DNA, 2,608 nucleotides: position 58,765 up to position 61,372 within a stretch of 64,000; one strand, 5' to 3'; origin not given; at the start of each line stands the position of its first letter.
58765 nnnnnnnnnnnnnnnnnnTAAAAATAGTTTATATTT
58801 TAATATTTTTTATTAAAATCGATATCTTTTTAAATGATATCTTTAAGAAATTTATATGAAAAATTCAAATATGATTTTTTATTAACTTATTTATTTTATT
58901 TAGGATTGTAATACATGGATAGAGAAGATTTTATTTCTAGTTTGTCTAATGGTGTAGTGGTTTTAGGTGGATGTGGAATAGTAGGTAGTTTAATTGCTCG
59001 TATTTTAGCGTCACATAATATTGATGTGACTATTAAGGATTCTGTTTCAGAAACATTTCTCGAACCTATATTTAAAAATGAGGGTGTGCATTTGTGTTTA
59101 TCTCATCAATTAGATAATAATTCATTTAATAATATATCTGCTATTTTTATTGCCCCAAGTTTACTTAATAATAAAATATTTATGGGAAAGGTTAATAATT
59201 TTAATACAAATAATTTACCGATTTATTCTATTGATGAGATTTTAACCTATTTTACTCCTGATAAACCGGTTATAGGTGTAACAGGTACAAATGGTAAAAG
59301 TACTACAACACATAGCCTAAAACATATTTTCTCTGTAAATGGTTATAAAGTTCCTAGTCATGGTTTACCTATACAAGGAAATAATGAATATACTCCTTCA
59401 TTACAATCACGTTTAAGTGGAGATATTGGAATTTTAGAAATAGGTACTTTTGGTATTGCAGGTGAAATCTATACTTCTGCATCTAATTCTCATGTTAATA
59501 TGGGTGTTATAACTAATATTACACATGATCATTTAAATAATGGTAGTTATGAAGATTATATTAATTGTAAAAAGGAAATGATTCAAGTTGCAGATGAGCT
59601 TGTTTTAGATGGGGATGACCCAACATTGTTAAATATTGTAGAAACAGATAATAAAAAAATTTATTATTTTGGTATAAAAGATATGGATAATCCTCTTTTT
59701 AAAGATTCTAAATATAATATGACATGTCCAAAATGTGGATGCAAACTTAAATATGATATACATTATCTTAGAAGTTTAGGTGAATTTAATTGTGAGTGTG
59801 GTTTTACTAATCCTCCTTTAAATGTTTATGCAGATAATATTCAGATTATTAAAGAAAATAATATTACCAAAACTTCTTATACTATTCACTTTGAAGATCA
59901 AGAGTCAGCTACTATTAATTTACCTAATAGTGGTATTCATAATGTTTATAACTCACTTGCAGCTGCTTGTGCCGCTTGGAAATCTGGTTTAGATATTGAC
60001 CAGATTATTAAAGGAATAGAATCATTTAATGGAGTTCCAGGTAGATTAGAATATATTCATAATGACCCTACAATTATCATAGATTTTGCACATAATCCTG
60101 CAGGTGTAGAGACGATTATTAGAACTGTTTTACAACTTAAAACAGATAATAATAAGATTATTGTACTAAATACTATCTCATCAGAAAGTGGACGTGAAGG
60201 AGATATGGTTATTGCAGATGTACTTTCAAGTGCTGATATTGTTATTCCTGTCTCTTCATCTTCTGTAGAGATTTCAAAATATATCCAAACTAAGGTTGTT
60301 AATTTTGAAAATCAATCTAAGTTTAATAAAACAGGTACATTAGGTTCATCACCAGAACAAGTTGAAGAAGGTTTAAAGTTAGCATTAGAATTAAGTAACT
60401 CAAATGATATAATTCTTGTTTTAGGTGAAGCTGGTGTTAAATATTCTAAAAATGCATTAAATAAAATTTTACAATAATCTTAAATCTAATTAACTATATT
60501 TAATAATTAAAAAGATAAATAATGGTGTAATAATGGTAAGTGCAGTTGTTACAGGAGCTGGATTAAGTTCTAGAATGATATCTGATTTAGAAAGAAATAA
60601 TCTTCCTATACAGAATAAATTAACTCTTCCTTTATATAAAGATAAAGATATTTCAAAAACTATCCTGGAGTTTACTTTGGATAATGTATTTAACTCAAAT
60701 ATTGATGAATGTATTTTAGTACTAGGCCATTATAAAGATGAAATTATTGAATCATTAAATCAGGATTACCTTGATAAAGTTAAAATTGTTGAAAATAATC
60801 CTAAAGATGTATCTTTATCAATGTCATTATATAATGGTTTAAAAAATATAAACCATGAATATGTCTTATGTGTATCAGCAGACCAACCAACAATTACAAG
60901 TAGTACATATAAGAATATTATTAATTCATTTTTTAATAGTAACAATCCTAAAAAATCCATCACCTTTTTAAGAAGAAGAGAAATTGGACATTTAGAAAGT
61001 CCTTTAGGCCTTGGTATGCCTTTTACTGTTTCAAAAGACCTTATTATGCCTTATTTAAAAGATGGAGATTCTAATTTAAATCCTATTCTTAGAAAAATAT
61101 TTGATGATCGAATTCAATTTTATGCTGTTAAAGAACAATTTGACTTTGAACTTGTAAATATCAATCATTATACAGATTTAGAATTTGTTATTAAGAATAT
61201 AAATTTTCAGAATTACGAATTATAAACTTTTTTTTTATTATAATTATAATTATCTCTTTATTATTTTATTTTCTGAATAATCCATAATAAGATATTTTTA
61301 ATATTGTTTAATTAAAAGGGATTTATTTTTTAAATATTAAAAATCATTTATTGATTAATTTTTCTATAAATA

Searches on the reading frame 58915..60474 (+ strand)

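Call 9: search_protein_families(library=ncbifam, proteins=[window:58915-60474:+], max_evalue=0.00001)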
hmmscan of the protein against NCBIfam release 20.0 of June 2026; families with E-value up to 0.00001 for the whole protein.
window:58915-60474:+ (520 aa): 26 families (the best 25 are shown)
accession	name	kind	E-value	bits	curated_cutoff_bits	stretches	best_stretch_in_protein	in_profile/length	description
NF053645.1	pMurC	equivalog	9.2e-156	519.4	560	1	15-513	2-491/492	pseudomurein biosynthesis peptide ligase pMurC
NF053646.1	pMurD1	equivalog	2.1e-38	132.2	610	1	16-518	5-454/465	pseudomurein biosynthesis peptide ligase pMurD1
NF001126.0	PRK00139.1-4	equivalog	1.5e-35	122.7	373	3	315-418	271-373/486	UDP-N-acetylmuramoyl-L-alanyl-D-glutamate--2,6-diaminopimelate ligase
NF053648.1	pMurE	equivalog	2.1e-34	119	600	2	193-518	189-464/464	pseudomurein biosynthesis peptide ligase pMurE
TIGR01082.1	murC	equivalog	5.6e-33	114.7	335.1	2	315-509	245-442/449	UDP-N-acetylmuramate--L-alanine ligase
TIGR01085.1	murE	subfamily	1.4e-31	110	257.3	1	190-419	174-364/472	UDP-N-acetylmuramyl-tripeptide synthetase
TIGR01087.1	murD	equivalog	2.6e-26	92.7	211.95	1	15-262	2-245/441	UDP-N-acetylmuramoyl-L-alanine--D-glutamate ligase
NF001124.0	PRK00139.1-2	equivalog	2.3e-25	89.3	476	1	192-418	197-382/500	UDP-N-acetylmuramoyl-L-alanyl-D-glutamate--2,6-diaminopimelate ligase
NF052464.1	L2IsogltmlsynMurTStaph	equivalog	4e-25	88.5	800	1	119-428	50-349/435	lipid II isoglutaminyl synthase subunit MurT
TIGR01143.1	murF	subfamily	3.2e-24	85.7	288.6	2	316-472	229-389/418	UDP-N-acetylmuramoyl-tripeptide--D-alanyl-D-alanine ligase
NF008896.0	PRK11929.1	equivalog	1e-23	83.2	1023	1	117-507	604-946/965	bifunctional UDP-N-acetylmuramoyl-L-alanyl-D-glutamate--2,6-diaminopimelate ligase MurE/UDP-N-acetylmuramoyl-tripeptide--D-alanyl-D-alanine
TIGR02068.2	cya_phycin_syn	equivalog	1.7e-23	82.6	850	2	319-420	660-765/862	cyanophycin synthetase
NF010623.0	PRK14016.1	subfamily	2.7e-22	78.7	877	1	118-506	481-852/871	cyanophycin synthetase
NF010628.0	PRK14022.1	equivalog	1e-20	74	536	1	314-441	268-395/483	UDP-N-acetylmuramoyl-L-alanyl-D-glutamate--L-lysine ligase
NF053647.1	pMurD2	equivalog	3.8e-18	65.6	550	1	19-254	7-234/405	pseudomurein biosynthesis peptide ligase pMurD2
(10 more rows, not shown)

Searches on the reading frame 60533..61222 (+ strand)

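Call 4: search_protein_families(library=pfam, proteins=[window:60533-61222:+], max_evalue=1)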
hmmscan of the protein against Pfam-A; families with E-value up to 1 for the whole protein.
window:60533-61222:+ (230 aa): 5 families
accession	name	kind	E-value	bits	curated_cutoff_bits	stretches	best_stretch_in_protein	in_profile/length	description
PF12804.13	NTP_transf_3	-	2.7e-12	47.6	27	1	4-137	1-115/160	MobA-like NTP transferase domain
PF00483.29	NTP_transferase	-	0.00092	19.3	21.2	1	42-146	30-136/245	Nucleotidyl transferase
PF01128.25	IspD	-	0.02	15.1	27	1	3-131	2-115/221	2-C-methyl-D-erythritol 4-phosphate cytidylyltransferase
PF02348.25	CTP_transf_3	-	0.032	14.5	22.6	1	42-160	24-141/217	Cytidylyltransferase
PF00535.33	Glycos_transf_2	-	0.092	13.1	23.3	1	44-117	12-88/168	Glycosyl transferase family 2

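Call 5: search_protein_families(library=ncbifam, proteins=[window:60533-61222:+], max_evalue=1)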
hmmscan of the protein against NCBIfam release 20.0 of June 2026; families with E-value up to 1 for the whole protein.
window:60533-61222:+ (230 aa): 23 families
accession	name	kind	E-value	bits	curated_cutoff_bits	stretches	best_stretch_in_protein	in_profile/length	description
NF053639.1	Mfer334_fam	equivalog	2.6e-86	288.8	260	1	3-215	1-208/209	pseudomurein biosynthesis protein PmurB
TIGR03310.1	matur_MocA_YgfJ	equivalog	9.4e-18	64.9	186.45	1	3-138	1-120/188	molybdenum cofactor cytidylyltransferase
NF001457.0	PRK00317.1-3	equivalog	3.8e-09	36.3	164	1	42-223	27-197/200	molybdenum cofactor guanylyltransferase MobA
NF045665.1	NTPtran_DVU1551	equivalog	1.1e-08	34.5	315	1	3-171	2-143/359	DVU_1551 family NTP transferase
TIGR01173.1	glmU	equivalog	2e-06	26.9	366.85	1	41-135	27-119/452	bifunctional UDP-N-acetylglucosamine diphosphorylase/glucosamine-1-phosphate N-acetyltransferase GlmU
NF010934.1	PRK14354.1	equivalog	4.4e-05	22.2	450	1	41-138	26-120/447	bifunctional UDP-N-acetylglucosamine diphosphorylase/glucosamine-1-phosphate N-acetyltransferase GlmU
NF010940.0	PRK14360.1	equivalog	0.0001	21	602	1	33-179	20-158/452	bifunctional UDP-N-acetylglucosamine diphosphorylase/glucosamine-1-phosphate N-acetyltransferase GlmU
TIGR03202.1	pucB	equivalog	0.00073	19.3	235.05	1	27-144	16-131/192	xanthine dehydrogenase accessory protein PucB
NF045782.1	NicBOxredNboR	equivalog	0.00074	19.2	260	1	42-132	35-123/206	nicotine blue oxidoreductase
NF041313.1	UDPGP_AglF_Halo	equivalog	0.00088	18.8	400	1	42-113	31-102/234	UTP--glucose-1-phosphate uridylyltransferase AglF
NF045495.1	AdoCbiPCobY_Meth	equivalog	0.0011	18.6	250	1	40-143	26-129/195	adenosylcobinamide-phosphate guanylyltransferase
NF010939.0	PRK14359.1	equivalog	0.0011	17.7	592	1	41-132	29-117/430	bifunctional UDP-N-acetylglucosamine diphosphorylase/glucosamine-1-phosphate N-acetyltransferase GlmU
NF038362.1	Sden_1164_fam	equivalog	0.0021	17.6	300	1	3-107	3-99/266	Sden_1164 family protein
NF010935.0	PRK14355.1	equivalog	0.0036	16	718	1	2-146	4-131/459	bifunctional UDP-N-acetylglucosamine diphosphorylase/glucosamine-1-phosphate N-acetyltransferase GlmU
TIGR02665.1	molyb_mobA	equivalog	0.0038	17.3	151.85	1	100-216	80-185/186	molybdenum cofactor guanylyltransferase MobA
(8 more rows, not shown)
